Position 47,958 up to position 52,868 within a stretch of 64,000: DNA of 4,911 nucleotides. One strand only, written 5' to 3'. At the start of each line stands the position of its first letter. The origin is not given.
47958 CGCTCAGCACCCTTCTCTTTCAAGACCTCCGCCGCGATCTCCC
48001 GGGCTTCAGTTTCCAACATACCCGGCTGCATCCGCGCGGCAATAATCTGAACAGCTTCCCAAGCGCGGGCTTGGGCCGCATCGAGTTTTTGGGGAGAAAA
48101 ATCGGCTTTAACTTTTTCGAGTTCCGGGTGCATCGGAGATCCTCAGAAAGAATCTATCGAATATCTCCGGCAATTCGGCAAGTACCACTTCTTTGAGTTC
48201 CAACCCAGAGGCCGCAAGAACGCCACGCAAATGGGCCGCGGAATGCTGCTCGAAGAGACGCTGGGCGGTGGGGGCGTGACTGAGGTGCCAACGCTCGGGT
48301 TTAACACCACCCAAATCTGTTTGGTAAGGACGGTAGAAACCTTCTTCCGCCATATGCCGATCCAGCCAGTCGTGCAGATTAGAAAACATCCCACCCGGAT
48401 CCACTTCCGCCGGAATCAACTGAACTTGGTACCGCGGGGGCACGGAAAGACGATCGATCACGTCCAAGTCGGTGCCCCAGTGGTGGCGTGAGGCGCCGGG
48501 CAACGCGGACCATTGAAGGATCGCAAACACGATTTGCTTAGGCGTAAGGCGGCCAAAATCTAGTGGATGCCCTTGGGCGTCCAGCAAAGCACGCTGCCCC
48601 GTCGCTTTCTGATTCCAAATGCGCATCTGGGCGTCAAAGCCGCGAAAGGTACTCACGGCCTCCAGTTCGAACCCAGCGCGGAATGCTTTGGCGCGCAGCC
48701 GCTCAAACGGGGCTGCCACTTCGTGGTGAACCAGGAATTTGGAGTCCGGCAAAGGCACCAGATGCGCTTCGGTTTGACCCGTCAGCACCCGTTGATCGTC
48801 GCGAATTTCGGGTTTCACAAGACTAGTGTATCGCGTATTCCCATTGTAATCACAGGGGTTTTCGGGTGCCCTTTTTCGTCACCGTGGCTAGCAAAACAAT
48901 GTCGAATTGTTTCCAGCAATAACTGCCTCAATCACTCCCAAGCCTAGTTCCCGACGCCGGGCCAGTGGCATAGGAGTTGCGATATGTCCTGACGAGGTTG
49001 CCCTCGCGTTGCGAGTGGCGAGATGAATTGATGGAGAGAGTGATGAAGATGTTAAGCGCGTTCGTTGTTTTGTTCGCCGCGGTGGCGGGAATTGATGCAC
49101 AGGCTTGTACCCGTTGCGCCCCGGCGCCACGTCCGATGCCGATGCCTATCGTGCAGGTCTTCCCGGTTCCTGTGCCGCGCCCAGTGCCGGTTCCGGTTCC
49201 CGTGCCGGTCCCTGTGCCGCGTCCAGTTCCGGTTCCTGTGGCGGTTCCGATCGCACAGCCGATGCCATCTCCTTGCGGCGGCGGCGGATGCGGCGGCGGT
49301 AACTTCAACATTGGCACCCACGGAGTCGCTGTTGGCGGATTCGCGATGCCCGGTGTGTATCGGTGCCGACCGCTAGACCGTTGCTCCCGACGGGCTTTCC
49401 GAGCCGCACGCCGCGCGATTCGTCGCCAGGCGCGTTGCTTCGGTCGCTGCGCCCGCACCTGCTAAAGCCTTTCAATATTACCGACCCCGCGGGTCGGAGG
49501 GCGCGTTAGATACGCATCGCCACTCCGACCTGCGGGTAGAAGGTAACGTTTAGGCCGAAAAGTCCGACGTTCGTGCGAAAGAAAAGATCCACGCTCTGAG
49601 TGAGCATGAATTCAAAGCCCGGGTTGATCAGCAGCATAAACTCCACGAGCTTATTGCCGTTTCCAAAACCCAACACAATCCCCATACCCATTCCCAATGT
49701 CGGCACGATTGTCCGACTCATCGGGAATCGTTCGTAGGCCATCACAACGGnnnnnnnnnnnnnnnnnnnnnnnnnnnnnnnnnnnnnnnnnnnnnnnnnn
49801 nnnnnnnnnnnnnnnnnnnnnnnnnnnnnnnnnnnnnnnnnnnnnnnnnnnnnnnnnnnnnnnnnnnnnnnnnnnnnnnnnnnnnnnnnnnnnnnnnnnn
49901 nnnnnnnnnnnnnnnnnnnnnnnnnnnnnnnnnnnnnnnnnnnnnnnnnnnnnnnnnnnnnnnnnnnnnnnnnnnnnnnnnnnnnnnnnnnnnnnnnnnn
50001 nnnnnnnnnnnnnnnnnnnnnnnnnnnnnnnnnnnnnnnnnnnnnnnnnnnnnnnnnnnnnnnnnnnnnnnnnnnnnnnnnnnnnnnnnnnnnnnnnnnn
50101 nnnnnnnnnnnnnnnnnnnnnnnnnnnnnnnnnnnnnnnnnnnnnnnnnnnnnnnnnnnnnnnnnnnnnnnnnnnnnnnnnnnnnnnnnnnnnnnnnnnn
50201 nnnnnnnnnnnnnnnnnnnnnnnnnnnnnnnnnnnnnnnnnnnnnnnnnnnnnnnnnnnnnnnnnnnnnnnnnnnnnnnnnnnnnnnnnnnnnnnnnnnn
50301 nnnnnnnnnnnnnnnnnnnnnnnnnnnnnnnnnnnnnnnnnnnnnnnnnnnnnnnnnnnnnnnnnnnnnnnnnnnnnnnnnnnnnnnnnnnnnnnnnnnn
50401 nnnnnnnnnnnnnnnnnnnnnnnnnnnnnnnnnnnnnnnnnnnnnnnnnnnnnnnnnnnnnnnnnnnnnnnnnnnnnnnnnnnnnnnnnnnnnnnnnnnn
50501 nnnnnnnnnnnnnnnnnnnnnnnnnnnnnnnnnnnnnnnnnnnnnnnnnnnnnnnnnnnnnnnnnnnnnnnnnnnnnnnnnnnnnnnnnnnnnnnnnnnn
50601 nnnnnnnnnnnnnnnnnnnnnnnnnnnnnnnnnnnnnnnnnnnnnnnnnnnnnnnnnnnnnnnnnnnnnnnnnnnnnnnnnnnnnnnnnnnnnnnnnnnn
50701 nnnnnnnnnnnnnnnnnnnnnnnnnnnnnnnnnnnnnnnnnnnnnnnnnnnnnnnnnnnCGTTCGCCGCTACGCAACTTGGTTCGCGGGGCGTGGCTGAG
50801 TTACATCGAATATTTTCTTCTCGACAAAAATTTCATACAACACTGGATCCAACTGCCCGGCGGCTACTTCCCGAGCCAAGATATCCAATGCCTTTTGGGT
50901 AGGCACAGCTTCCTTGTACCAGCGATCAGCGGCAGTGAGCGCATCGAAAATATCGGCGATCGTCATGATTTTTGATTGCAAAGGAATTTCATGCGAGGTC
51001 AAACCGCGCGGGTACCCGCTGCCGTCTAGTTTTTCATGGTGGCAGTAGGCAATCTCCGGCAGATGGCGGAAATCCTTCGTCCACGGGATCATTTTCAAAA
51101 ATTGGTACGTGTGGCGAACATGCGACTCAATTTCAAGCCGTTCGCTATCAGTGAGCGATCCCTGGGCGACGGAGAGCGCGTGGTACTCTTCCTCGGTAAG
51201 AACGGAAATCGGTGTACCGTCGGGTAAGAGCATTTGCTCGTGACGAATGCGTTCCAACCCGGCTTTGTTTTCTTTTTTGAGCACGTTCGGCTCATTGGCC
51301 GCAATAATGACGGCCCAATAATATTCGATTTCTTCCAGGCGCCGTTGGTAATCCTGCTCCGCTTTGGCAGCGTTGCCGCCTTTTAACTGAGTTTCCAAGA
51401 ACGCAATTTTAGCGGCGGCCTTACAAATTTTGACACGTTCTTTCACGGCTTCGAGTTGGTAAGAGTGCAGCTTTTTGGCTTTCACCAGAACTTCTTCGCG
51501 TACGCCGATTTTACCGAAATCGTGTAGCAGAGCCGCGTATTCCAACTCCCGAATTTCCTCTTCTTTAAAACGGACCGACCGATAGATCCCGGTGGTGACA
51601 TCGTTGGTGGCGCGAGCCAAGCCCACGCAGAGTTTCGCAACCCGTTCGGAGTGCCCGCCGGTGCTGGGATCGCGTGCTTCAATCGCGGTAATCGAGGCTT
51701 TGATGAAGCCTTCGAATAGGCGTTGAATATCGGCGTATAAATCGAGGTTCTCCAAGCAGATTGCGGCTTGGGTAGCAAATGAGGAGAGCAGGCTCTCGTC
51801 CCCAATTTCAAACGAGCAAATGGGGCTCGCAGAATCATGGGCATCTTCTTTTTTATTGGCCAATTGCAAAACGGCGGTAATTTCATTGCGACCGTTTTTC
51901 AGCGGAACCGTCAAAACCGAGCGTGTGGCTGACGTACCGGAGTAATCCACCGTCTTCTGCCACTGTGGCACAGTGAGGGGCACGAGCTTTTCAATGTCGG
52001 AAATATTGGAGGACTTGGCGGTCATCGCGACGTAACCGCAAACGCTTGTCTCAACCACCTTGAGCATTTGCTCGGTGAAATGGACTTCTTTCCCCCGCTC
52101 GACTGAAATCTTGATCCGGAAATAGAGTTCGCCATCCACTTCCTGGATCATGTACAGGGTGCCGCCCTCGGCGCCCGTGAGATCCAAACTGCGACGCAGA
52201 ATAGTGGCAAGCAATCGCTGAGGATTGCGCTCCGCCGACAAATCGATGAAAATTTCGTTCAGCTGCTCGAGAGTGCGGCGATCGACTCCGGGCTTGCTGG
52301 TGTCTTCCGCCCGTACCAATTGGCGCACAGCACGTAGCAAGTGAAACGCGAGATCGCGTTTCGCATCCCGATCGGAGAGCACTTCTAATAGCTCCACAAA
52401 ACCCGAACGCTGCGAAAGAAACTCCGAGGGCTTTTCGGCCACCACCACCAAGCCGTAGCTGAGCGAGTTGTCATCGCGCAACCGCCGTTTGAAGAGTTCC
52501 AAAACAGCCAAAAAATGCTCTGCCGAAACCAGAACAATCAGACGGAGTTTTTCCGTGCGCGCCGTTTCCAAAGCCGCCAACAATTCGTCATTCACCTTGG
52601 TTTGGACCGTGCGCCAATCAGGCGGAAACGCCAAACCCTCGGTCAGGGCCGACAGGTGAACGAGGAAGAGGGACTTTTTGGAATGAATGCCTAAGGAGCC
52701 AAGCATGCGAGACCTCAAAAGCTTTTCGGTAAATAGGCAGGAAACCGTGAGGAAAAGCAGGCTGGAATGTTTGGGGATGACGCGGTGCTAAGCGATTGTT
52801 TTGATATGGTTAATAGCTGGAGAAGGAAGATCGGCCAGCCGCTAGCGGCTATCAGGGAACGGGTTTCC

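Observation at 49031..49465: Small secreted Pro-Val dipeptide-repeat protein with Gly-Cys cluster and strongly cationic Cys-containing tail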

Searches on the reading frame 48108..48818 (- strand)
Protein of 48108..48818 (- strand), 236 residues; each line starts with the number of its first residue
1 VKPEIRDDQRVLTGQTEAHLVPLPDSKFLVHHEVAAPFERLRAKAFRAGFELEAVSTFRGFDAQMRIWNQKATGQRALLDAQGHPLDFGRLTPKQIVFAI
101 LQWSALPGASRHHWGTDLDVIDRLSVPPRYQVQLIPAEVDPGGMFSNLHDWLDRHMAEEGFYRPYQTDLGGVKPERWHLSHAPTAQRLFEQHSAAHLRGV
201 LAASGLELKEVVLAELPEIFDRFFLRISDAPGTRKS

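Call 5: search_protein_families(library=pfam, proteins=[window:48108-48818:-], max_evalue=0.1)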
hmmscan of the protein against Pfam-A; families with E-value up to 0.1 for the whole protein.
window:48108-48818:- (236 aa): 1 family
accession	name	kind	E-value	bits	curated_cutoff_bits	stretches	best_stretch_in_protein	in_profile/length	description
PF02557.22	VanY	-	1.5e-26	93.2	25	1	29-183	3-131/132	D-alanyl-D-alanine carboxypeptidase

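Call 8: find_encoding_contigs(protein=window:48108-48818:-, flank=10000, max_places=6)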
Protein window:48108-48818:- (236 aa): no gene with exactly this product is on record in the collection.

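Call 12: find_related_loci(query=window:48108-48818:-, collection=genome_contigs, flank=6000)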
Query window:48108-48818:- (236 aa) in genome_contigs; peptide patterns used: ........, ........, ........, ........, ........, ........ (x = any residue, [..] = any of these).
90 stretches matched a pattern; 2 encode a relative of the query (tblastn E <= 1e-3); 2 distinct loci.
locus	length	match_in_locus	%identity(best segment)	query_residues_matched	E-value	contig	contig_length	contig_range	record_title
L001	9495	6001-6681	69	7-233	5e-106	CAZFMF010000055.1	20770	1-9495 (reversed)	MAG TPA_asm: uncultured Pseudobdellovibrionaceae bacterium isolate SRP287051_co1_153 genome assembly, contig: NODE_3674_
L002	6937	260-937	69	11-236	5e-105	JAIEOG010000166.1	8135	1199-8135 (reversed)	MAG: bacterium isolate co.spades.DASTOOL.1kb_089 c_000000421475, whole genome shotgun sequence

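Call 16: search_protein_families(library=ncbifam, proteins=[L001:5403-5831:-, window:48108-48818:-], max_evalue=1)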
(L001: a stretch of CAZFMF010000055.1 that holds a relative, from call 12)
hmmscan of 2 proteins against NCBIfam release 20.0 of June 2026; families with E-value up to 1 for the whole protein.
L001:5403-5831:- (142 aa): 1 family
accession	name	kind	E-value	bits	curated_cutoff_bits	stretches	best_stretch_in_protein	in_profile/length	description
NF033802.1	AimP_fam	subfamily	0.07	13.3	35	1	5-21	1-17/43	lysogeny pheromone AimP family peptide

window:48108-48818:- (236 aa): 3 families
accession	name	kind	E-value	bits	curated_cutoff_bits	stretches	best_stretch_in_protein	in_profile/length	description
NF000380.1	vanXY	equivalog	0.00034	20.2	250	1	17-71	17-72/179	D,D-carboxypeptidase/D,D-dipeptidase VanXY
NF041194.1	LD_carboxy_LdcB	exception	0.0054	16.7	275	0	103-181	88-154/180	LD-carboxypeptidase LdcB/DacB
NF000473.1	vanY_BG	exception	0.23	10.8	400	1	99-179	187-249/274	VanY-B/VanY-G family D-Ala-D-Ala carboxypeptidase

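Call 20: find_related_loci(query=A1, collection=metagenome_contigs, flank=3000)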
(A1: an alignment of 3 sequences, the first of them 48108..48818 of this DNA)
Query A1 (236 aa) in metagenome_contigs; peptide patterns used: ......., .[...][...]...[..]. (x = any residue, [..] = any of these).
600 stretches matched a pattern (row limit reached: there are more); 275 encode a relative of the query (tblastn E <= 1e-3); the best 80 are kept; 80 distinct loci.
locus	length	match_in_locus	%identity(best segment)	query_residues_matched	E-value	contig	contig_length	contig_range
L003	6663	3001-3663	47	8-228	8e-72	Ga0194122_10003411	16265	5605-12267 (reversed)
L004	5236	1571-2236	47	8-229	8e-72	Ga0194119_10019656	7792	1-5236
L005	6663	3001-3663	51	4-223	2e-67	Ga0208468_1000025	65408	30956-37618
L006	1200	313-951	50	11-223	5e-71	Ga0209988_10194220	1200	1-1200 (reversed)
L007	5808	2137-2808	50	12-234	7e-66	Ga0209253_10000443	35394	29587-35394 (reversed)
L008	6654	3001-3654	47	11-226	8e-66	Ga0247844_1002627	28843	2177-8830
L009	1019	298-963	46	8-227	8e-71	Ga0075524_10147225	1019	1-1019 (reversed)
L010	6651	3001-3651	46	11-225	1e-65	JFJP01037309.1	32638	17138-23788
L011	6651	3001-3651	45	11-225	6e-65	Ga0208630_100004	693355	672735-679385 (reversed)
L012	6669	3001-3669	46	11-231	1e-64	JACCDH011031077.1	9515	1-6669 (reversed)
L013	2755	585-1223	52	11-223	3e-65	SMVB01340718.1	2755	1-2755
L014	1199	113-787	49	1-227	1e-68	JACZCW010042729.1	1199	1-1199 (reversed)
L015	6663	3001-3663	49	12-234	1e-64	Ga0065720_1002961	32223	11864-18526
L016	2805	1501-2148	48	12-227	1e-64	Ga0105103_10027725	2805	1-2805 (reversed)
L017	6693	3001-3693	48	1-231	2e-64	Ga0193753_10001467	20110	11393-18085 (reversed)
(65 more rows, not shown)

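Call 23: find_homologous_proteins(query=window:48108-48818:-, max_evalue=1e-60)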
Query window:48108-48818:- (236 aa): 1070 proteins with E <= 1e-60 among 6644 candidates; the best 120 are listed.
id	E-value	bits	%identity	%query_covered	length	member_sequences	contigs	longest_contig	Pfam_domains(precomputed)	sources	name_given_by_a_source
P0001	6.2e-157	538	100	100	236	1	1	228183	PF02557.23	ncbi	-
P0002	9.9e-120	416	77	100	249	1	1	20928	PF02557.23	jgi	jgi:LAS superfamily LD-carboxypeptidase LdcB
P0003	1.6e-119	415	79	100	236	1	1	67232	PF02557.23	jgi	jgi:LAS superfamily LD-carboxypeptidase LdcB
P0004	2.5e-103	362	70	95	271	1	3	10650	PF02557.23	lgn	-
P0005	2.0e-101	356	69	97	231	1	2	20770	PF02557.23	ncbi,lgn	-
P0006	3.5e-101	355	70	97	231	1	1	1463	PF02557.23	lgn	-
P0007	8.0e-100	351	69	94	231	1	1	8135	PF02557.23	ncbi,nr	ncbi:M15 family metallopeptidase [bacterium]|nr:M15 family metallopeptidase [bacterium]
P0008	1.8e-99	350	67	97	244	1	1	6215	PF02557.23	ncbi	-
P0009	8.9e-99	348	68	95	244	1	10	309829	PF02557.23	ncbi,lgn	-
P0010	3.5e-96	339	74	85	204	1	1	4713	PF02557.23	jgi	jgi:LAS superfamily LD-carboxypeptidase LdcB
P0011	5.5e-96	338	68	95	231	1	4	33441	PF02557.23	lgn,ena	-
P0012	1.2e-95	337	66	97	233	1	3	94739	PF02557.23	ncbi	-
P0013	1.7e-94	334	67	94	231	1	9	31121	PF02557.23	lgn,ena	-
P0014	2.4e-92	327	65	92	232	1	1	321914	PF02557.23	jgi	jgi:LAS superfamily LD-carboxypeptidase LdcB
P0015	6.4e-92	325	64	97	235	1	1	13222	PF02557.23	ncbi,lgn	-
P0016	2.6e-90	320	65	94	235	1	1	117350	PF02557.23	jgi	jgi:LAS superfamily LD-carboxypeptidase LdcB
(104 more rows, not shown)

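Call 24: find_encoding_contigs(protein=P0001, flank=3000, max_places=2)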
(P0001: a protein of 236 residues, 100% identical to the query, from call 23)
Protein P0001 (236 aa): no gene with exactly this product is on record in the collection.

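Call 25: find_encoding_contigs(protein=P0003, flank=3000, max_places=2)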
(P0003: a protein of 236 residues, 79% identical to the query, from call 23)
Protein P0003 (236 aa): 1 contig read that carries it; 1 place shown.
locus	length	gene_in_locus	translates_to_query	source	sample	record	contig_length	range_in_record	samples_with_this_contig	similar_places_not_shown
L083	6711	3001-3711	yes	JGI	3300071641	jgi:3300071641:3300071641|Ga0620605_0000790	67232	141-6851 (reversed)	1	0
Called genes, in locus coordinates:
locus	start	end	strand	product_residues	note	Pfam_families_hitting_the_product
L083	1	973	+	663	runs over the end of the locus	PF01590:GAF, PF13185:GAF_2 (weak), PF01966:HD (weak), PF13487:HD_5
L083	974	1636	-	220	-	PF00117:GATase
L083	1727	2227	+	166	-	-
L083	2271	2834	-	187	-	-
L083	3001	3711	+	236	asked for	PF02557:VanY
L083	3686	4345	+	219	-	PF00557:Peptidase_M24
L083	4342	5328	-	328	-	PF00586:AIRS (weak), PF02769:AIRS_C (weak)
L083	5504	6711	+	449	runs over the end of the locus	?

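Call 26: find_encoding_contigs(protein=P0002, flank=3000, max_places=2)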
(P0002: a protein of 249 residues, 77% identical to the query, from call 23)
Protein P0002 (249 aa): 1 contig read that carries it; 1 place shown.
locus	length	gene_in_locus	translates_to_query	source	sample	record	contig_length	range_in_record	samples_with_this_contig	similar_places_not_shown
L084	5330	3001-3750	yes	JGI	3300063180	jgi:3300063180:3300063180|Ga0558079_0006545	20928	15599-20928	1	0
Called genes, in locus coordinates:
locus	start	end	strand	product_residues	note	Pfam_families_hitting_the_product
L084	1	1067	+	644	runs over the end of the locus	PF01590:GAF, PF13185:GAF_2, PF01966:HD (weak), PF13487:HD_5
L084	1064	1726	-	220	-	PF00117:GATase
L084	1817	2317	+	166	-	-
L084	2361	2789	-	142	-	-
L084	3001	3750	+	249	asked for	PF02557:VanY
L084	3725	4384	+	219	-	PF00557:Peptidase_M24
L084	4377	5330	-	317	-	?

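Call 29: find_encoding_contigs(protein=P0004, flank=3000, max_places=3)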
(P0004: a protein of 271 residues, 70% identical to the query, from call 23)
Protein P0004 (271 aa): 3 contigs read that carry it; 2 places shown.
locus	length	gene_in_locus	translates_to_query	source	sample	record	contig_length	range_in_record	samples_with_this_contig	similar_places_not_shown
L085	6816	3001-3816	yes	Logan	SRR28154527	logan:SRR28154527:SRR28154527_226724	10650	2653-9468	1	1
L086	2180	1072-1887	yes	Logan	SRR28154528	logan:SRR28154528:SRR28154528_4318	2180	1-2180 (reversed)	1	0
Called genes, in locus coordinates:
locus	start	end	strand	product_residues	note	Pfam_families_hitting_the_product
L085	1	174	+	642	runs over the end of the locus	PF01590:GAF, PF13185:GAF_2 (weak), PF01966:HD (weak), PF13487:HD_5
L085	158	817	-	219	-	PF00117:GATase, PF07722:Peptidase_C26 (weak)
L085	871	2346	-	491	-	-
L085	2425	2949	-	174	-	-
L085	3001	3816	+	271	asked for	PF02557:VanY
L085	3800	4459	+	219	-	PF00557:Peptidase_M24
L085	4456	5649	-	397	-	-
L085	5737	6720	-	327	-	-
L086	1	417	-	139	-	?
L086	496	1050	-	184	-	-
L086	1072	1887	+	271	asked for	PF02557:VanY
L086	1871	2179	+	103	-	?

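Call 30: find_encoding_contigs(protein=P0009, flank=3000, max_places=3)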
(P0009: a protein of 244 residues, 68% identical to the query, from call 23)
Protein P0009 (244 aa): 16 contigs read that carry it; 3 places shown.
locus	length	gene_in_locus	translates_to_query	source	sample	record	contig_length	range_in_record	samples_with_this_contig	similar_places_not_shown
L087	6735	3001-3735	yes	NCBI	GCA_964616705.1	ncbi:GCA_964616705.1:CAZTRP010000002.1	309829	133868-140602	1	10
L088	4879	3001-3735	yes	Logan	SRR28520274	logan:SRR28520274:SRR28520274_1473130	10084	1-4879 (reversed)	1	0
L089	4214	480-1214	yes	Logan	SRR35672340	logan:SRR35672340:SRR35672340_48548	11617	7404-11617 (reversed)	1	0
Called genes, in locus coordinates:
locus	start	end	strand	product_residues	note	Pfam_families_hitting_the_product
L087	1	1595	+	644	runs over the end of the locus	PF01966:HD (faint), PF01590:GAF, PF13185:GAF_2, PF13487:HD_5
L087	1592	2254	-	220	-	PF00117:GATase, PF07722:Peptidase_C26 (weak)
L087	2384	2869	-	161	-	-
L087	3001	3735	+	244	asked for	PF02557:VanY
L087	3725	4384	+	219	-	PF00557:Peptidase_M24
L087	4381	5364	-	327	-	-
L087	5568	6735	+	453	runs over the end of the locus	PF00072:Response_reg (weak), PF00158:Sigma54_activat, PF14532:Sigma54_activ_2, PF07728:AAA_5 (weak), PF25601:AAA_lid_14, PF02954:HTH_8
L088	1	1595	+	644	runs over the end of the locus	PF01966:HD (faint), PF01590:GAF, PF13185:GAF_2, PF13487:HD_5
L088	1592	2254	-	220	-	PF00117:GATase, PF07722:Peptidase_C26 (weak)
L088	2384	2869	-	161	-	-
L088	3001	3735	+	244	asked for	PF02557:VanY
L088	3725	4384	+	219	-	PF00557:Peptidase_M24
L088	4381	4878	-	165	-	?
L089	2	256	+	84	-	?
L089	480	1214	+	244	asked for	PF02557:VanY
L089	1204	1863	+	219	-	PF00557:Peptidase_M24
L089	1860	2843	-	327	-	-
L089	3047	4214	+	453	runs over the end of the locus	PF00072:Response_reg (weak), PF00158:Sigma54_activat, PF14532:Sigma54_activ_2, PF07728:AAA_5 (weak), PF25601:AAA_lid_14, PF02954:HTH_8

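Call 33: find_encoding_contigs(protein=P0012, flank=3000, max_places=1)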
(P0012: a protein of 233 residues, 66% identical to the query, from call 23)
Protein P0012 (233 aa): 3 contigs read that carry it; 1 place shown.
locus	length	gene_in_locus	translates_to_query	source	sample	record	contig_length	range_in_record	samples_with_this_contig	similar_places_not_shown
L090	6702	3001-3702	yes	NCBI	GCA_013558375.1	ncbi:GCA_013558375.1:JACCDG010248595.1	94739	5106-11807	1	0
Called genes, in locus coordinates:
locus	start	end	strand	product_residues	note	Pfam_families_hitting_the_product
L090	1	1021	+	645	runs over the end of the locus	PF01590:GAF, PF13185:GAF_2, PF01966:HD (weak), PF13487:HD_5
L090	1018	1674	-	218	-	PF00117:GATase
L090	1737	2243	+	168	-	-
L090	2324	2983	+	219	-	-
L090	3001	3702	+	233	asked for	PF02557:VanY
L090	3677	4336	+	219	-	PF00557:Peptidase_M24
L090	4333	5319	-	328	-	-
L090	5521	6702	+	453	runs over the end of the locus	PF00072:Response_reg (weak), PF00158:Sigma54_activat, PF14532:Sigma54_activ_2, PF07728:AAA_5 (weak), PF25601:AAA_lid_14, PF02954:HTH_8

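Call 34: find_encoding_contigs(protein=P0014, flank=3000, max_places=1)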
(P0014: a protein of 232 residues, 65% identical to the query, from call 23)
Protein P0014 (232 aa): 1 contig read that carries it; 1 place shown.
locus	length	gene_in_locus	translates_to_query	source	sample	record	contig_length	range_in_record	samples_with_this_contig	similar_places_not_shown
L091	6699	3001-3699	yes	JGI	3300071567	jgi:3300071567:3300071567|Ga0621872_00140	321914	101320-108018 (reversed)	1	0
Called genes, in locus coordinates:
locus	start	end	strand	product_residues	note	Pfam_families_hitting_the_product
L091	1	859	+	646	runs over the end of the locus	PF01590:GAF, PF13185:GAF_2, PF13492:GAF_3 (weak), PF01966:HD (weak), PF13487:HD_5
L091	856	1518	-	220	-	PF00117:GATase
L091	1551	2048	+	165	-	-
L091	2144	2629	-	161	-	-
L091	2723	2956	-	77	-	-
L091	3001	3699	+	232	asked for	PF02557:VanY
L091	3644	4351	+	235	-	PF00557:Peptidase_M24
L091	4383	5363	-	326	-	-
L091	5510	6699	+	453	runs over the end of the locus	PF00072:Response_reg (weak), PF00158:Sigma54_activat, PF14532:Sigma54_activ_2, PF07728:AAA_5 (weak), PF25601:AAA_lid_14, PF02954:HTH_8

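Call 35: find_encoding_contigs(protein=P0016, flank=3000, max_places=1)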
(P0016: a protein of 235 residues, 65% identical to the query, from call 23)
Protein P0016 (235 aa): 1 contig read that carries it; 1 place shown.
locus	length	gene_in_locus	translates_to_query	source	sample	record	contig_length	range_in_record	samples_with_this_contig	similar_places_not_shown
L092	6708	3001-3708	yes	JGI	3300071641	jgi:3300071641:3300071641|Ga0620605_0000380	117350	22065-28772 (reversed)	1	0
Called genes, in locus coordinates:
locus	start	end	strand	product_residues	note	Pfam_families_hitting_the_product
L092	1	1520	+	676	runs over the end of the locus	PF13185:GAF_2, PF01590:GAF, PF13492:GAF_3 (weak), PF01966:HD (weak), PF13487:HD_5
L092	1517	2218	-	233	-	PF00117:GATase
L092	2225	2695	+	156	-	-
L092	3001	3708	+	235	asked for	PF02557:VanY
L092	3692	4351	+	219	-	PF00557:Peptidase_M24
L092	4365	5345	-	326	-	-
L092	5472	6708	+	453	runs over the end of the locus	PF00072:Response_reg (weak), PF00158:Sigma54_activat, PF14532:Sigma54_activ_2, PF07728:AAA_5 (weak), PF25601:AAA_lid_14, PF02954:HTH_8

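Call 52: find_encoding_contigs(protein=P0013, flank=3000, max_places=1)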
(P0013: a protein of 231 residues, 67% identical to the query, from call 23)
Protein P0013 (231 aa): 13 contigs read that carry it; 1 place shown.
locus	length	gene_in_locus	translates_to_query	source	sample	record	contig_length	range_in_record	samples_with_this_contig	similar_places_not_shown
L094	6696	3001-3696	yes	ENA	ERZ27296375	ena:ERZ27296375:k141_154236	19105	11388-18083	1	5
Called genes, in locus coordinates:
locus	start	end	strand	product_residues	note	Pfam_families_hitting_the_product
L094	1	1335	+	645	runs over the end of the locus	PF01590:GAF, PF13185:GAF_2, PF01966:HD (weak), PF13487:HD_5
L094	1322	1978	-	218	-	PF00117:GATase, PF07722:Peptidase_C26 (faint)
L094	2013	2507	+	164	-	-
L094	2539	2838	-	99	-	-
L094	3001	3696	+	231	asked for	PF02557:VanY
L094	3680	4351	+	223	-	PF00557:Peptidase_M24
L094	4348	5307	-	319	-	PF02769:AIRS_C (weak)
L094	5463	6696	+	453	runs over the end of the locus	PF00158:Sigma54_activat, PF14532:Sigma54_activ_2, PF07728:AAA_5 (weak), PF25601:AAA_lid_14, PF02954:HTH_8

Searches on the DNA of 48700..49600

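Call 63: search_rna_families(source=window, start=48700, end=49600, threshold=evalue, max_evalue=1)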
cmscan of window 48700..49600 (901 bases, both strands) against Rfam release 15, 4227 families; matches with E-value up to 1: 1.
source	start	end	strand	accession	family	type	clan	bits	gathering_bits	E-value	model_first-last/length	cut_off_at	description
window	49427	49461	+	RF01546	TB6Cs1H1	Gene; snRNA; snoRNA; HACA-box;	-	18.1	40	0.48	16-54/66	no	Trypanosomatid snoRNA TB6Cs1H1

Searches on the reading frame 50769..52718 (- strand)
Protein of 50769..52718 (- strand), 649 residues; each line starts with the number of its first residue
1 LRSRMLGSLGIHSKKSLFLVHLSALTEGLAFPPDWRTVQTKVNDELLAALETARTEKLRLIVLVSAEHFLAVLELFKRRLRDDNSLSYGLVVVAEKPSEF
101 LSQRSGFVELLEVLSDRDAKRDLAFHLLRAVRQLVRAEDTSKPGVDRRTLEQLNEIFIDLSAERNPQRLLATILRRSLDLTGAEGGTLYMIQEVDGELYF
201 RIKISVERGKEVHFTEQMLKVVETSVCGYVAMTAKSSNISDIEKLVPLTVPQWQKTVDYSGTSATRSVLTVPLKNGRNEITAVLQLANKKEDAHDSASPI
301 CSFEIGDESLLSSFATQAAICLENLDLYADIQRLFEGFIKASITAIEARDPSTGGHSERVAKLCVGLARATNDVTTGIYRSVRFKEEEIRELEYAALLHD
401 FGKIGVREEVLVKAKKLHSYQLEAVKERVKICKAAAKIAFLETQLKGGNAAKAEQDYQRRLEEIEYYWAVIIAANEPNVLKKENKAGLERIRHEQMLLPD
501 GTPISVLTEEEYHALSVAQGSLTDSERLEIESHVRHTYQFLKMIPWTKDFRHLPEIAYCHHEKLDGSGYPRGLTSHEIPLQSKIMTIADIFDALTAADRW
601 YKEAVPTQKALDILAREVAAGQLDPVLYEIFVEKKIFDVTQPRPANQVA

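Call 57: search_protein_families(library=pfam, proteins=[window:50769-52718:-], max_evalue=0.001)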
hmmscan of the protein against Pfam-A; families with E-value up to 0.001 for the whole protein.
window:50769-52718:- (649 aa): 5 families
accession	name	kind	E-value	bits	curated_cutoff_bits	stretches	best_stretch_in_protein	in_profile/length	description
PF13487.12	HD_5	-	2.9e-31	109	27.2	1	511-626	59-169/170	HD domain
PF01590.32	GAF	-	5.6e-12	46.8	22.4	1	166-322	2-133/133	GAF domain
PF01966.28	HD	-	2.3e-10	41.2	22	1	354-422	2-62/116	HD domain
PF13185.12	GAF_2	-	3e-07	31.1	28.6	1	164-323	2-136/136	GAF domain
PF13492.12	GAF_3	-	0.0005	20.9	27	0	166-324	2-129/129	GAF domain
